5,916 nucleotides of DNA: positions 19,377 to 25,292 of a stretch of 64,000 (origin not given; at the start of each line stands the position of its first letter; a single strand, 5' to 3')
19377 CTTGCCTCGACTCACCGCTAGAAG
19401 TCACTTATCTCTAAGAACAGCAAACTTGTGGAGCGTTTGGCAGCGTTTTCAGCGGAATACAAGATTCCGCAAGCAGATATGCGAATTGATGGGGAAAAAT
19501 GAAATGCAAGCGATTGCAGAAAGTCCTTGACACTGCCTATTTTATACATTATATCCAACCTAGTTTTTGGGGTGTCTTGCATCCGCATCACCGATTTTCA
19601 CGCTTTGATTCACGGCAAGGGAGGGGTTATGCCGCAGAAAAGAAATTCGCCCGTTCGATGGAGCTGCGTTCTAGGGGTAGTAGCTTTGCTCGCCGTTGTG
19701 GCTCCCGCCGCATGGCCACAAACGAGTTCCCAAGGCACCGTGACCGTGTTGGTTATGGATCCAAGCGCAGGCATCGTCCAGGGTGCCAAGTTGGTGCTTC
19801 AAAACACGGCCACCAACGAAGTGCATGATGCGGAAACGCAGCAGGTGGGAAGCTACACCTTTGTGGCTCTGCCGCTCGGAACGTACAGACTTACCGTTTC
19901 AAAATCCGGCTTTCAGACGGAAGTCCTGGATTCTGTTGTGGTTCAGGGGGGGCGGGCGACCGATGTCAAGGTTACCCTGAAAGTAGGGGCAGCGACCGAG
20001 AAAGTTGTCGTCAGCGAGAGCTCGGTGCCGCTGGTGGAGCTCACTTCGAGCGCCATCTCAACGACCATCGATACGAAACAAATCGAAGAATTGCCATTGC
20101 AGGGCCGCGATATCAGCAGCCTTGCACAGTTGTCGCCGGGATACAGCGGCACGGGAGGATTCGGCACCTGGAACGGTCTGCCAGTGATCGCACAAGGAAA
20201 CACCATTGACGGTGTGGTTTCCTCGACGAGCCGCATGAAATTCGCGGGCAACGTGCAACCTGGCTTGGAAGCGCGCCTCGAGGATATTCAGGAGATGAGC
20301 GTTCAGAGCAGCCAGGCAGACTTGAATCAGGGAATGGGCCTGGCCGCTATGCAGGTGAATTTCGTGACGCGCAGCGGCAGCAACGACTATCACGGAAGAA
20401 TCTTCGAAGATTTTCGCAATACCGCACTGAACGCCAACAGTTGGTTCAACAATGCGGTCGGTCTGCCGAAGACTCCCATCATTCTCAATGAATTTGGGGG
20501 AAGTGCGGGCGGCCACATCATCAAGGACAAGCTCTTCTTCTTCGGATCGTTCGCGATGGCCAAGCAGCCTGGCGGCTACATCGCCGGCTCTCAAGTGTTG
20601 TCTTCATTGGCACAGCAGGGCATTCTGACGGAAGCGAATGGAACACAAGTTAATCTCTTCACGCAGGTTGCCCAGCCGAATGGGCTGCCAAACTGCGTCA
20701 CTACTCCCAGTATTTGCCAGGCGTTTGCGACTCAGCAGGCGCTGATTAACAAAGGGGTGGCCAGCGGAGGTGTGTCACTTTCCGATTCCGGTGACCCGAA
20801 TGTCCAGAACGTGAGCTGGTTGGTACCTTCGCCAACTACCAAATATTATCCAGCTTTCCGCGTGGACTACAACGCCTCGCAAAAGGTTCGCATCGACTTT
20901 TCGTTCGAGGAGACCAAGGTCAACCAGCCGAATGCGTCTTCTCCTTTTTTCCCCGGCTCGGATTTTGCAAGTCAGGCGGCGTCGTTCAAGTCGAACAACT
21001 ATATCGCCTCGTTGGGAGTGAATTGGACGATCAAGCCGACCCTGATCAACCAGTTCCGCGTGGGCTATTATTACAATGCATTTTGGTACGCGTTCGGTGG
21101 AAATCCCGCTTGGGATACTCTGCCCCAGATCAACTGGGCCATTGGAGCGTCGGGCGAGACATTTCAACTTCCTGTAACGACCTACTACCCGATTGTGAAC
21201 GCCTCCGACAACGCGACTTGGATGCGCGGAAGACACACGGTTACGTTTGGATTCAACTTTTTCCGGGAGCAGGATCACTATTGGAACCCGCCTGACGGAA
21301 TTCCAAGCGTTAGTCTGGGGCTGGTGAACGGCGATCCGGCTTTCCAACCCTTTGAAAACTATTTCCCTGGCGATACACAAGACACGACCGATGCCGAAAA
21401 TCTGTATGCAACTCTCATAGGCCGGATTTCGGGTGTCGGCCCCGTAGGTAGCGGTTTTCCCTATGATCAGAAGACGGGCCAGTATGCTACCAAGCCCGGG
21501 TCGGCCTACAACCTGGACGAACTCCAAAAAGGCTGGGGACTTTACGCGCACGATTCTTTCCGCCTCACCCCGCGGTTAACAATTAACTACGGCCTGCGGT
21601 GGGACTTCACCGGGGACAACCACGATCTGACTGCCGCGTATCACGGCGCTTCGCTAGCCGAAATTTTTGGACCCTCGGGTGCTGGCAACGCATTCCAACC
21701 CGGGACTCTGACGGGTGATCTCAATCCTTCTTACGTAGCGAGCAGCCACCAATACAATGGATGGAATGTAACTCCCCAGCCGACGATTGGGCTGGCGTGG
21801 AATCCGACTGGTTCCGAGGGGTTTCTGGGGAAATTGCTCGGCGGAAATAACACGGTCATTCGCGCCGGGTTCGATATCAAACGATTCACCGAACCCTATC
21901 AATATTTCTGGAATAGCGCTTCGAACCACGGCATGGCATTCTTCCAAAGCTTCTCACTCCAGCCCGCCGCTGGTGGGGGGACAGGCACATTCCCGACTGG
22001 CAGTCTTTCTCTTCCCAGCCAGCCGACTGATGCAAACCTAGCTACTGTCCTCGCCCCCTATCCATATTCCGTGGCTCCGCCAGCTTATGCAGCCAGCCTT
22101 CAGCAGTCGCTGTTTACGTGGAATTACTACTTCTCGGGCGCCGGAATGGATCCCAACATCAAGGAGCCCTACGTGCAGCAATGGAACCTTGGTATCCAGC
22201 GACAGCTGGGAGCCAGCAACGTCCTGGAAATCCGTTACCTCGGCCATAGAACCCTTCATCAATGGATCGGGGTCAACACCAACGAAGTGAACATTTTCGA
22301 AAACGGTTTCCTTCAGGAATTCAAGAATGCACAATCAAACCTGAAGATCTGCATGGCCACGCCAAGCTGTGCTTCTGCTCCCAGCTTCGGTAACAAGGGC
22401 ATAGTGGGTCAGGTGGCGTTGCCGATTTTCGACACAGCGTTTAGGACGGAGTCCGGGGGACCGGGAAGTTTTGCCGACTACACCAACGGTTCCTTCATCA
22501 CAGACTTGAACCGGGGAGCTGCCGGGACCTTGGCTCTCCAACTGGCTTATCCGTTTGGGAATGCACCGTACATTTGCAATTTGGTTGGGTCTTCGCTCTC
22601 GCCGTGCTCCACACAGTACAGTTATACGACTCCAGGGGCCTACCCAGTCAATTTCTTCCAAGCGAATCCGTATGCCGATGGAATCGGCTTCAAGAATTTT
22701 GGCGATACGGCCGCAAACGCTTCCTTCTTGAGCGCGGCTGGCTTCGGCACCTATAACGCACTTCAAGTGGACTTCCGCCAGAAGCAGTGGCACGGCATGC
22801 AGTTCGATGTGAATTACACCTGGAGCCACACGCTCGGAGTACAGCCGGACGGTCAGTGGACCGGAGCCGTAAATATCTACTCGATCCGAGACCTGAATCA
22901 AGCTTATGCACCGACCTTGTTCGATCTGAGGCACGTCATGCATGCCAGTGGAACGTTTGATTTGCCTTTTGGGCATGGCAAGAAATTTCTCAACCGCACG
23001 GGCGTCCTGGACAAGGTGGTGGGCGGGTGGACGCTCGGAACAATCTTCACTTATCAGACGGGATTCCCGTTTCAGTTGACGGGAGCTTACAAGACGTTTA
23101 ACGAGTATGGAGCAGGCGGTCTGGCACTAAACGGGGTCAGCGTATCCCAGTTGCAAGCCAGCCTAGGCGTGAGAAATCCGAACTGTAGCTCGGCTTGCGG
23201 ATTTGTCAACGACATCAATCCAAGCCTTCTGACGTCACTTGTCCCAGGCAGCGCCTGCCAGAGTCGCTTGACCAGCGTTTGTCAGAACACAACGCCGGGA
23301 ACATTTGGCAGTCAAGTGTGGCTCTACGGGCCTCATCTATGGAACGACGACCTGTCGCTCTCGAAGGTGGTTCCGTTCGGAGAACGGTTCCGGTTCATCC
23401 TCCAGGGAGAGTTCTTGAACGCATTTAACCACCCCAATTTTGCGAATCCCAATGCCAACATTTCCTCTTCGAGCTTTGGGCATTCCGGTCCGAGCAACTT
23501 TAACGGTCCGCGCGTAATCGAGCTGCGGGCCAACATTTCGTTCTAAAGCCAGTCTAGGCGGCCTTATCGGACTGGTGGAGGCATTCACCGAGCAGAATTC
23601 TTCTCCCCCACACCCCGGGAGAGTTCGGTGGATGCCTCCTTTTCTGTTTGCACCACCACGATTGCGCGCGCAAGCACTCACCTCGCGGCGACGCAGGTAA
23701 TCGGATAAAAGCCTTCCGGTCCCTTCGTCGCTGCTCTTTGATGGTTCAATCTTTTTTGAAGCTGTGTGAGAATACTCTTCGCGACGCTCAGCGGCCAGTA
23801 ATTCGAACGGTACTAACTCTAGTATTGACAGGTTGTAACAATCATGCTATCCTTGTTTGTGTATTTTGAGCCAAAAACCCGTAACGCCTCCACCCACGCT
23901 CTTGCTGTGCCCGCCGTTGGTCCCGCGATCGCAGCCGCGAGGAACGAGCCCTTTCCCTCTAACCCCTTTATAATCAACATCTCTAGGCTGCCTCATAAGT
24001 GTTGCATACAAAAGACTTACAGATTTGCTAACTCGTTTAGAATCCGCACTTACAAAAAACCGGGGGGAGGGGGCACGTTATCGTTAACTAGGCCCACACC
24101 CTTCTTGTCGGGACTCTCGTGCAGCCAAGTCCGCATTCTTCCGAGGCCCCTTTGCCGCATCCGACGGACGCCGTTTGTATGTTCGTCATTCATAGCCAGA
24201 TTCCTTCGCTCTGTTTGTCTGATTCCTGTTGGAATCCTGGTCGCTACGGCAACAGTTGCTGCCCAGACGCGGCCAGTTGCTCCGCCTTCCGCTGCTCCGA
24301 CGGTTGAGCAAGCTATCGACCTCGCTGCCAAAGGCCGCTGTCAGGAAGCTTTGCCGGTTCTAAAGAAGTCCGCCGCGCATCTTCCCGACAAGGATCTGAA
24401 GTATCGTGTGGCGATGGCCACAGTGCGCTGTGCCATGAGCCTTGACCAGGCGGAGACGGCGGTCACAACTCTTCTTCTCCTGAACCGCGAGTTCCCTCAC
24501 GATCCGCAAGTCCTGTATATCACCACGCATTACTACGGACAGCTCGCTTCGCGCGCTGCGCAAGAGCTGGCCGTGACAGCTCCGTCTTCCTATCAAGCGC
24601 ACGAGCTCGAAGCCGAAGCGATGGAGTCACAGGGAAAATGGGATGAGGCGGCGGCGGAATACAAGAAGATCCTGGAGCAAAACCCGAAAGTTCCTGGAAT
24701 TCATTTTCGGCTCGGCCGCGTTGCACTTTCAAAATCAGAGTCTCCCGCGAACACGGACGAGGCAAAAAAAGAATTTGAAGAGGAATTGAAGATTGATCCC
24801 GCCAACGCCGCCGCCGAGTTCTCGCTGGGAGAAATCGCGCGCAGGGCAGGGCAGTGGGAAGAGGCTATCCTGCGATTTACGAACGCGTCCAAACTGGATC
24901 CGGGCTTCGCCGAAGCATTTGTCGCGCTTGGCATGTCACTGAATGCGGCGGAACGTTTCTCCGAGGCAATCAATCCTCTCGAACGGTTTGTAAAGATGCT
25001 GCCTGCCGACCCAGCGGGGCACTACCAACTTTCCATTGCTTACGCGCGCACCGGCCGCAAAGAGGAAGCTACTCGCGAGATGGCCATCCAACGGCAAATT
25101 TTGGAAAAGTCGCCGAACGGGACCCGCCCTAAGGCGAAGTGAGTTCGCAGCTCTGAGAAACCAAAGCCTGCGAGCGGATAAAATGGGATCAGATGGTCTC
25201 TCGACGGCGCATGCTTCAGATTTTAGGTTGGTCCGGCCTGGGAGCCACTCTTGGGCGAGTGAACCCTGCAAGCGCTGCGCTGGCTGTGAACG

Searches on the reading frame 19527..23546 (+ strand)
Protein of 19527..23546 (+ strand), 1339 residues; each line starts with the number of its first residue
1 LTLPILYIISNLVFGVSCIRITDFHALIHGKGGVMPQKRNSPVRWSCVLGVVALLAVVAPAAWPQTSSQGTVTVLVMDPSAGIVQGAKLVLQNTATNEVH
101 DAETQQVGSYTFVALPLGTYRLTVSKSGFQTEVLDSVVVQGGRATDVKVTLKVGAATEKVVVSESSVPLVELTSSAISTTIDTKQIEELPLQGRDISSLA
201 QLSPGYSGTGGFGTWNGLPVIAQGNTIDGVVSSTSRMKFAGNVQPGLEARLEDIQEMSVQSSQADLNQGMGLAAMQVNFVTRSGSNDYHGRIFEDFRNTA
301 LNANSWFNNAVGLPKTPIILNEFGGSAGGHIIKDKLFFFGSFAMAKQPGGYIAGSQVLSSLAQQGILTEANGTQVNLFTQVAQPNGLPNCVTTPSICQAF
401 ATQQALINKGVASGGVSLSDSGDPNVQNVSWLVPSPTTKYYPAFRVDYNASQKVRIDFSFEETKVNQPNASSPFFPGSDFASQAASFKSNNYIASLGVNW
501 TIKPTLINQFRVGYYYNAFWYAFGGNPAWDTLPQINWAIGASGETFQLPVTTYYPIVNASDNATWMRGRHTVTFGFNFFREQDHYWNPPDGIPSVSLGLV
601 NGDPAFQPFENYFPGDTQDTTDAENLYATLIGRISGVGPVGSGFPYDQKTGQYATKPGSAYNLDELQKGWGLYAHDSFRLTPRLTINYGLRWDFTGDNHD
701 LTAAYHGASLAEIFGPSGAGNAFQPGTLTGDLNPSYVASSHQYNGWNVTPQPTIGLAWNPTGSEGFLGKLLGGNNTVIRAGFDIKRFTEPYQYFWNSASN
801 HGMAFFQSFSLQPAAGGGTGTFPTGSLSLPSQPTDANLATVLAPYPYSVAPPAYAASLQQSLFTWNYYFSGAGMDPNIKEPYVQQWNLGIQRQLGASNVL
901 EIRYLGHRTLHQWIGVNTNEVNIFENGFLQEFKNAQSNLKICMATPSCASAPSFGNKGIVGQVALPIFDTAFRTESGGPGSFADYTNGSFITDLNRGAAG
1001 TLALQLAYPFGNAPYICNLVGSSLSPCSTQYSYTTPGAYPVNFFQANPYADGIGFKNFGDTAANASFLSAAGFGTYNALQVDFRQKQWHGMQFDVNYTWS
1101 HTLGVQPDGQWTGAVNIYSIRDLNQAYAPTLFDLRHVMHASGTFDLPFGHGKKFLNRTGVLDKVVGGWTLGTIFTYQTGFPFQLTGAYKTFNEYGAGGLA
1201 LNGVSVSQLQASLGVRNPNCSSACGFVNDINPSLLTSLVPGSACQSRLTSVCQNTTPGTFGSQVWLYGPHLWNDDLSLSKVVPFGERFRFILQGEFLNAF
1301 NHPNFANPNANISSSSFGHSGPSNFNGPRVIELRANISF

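Call 9: search_protein_families(library=pfam, proteins=[window:19527-23546:+])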
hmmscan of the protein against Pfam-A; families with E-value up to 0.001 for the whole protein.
window:19527-23546:+ (1339 aa): 3 families
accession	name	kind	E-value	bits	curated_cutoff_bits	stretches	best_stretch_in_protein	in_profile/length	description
PF25183.1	OMP_b-brl_4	-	3.4e-125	419.8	30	1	280-1331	1-837/838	Outer membrane beta barrel domain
PF13620.12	CarboxypepD_reg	-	1.2e-14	54.8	32.3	1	71-152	1-82/82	Carboxypeptidase regulatory-like domain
PF13715.12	CarbopepD_reg_2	-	0.00041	20.8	32.2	0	82-162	12-88/88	CarboxypepD_reg-like domain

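Call 61: search_protein_families(library=pfam, proteins=[window:19527-23546:+], max_evalue=1)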
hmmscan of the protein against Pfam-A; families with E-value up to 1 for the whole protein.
window:19527-23546:+ (1339 aa): 7 families
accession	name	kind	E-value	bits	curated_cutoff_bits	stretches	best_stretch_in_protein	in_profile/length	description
PF25183.1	OMP_b-brl_4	-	3.4e-125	419.8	30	1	280-1331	1-837/838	Outer membrane beta barrel domain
PF13620.12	CarboxypepD_reg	-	1.2e-14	54.8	32.3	1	71-152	1-82/82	Carboxypeptidase regulatory-like domain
PF13715.12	CarbopepD_reg_2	-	0.00041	20.8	32.2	1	82-162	12-88/88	CarboxypepD_reg-like domain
PF17210.9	SdrD_B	-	0.0052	17.4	29.7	1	83-127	23-67/112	SdrD B-like domain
PF14686.12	fn3_3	-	0.016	15.4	24.4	1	92-146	19-74/75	Polysaccharide lyase family 4, domain II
PF17802.7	SpaA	-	0.037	14.6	23.1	1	78-123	9-57/91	Prealbumin-like fold domain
PF08308.17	PEGA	-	0.067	13.5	20.8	1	113-152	30-68/71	PEGA domain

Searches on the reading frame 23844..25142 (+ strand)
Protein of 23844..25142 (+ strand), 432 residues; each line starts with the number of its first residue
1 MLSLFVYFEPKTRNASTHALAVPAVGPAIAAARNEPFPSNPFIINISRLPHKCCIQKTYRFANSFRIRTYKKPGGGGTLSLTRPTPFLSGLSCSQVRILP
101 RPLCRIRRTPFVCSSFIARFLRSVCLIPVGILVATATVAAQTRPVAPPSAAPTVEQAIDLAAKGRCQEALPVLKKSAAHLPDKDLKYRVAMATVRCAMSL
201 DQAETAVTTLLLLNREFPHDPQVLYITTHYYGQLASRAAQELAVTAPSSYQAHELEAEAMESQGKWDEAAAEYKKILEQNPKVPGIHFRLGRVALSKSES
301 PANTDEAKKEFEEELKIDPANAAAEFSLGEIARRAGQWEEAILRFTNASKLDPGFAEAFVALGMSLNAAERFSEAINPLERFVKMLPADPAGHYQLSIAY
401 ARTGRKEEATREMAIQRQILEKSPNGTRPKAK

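Call 9: search_protein_families(library=pfam, proteins=[window:23844-25142:+])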
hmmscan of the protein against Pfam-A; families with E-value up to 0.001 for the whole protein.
window:23844-25142:+ (432 aa): 14 families
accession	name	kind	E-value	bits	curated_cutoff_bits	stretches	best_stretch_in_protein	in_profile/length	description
PF14559.12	TPR_19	-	1.2e-21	77.3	25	1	160-224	1-62/68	Tetratricopeptide repeat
PF13414.12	TPR_11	-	4.2e-17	62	26.8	2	262-293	6-37/42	TPR repeat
PF13432.12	TPR_16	-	1.2e-16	61.2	32.7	3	235-283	16-64/65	Tetratricopeptide repeat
PF13428.12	TPR_14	-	2.4e-16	59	23.5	1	255-292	6-43/44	Tetratricopeptide repeat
PF07719.23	TPR_2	-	1.1e-14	53.7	27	0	252-282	3-33/34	Tetratricopeptide repeat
PF13431.12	TPR_17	-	8.8e-14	51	24.4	0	273-298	2-27/34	Tetratricopeptide repeat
PF13174.12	TPR_6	-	8.9e-10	39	26.3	0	257-282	7-32/33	Tetratricopeptide repeat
PF24575.1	TPR_Slam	-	1.7e-08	35.3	35.2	0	256-303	53-100/104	Surface lipoprotein assembly modifier, N-terminal TPR repeats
PF13176.12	TPR_7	-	1e-07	31.9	27.9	0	327-355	4-34/36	Tetratricopeptide repeat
PF13424.12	TPR_12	-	2e-06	28.3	30.1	0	323-385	4-74/77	Tetratricopeptide repeat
PF03704.23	BTAD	-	4.1e-06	27.7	22.1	1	355-420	61-126/146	Bacterial transcriptional activator domain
PF12895.13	ANAPC3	-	5.6e-06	27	27.2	0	316-381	17-81/82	Anaphase-promoting complex, cyclosome, subunit 3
PF00515.34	TPR_1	-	1.5e-05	25.1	27.8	0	262-282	13-33/34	Tetratricopeptide repeat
PF20308.4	TPR-S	-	0.00067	20.6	27.6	0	372-413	2-41/102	Tetratricopeptide Repeats-Sensor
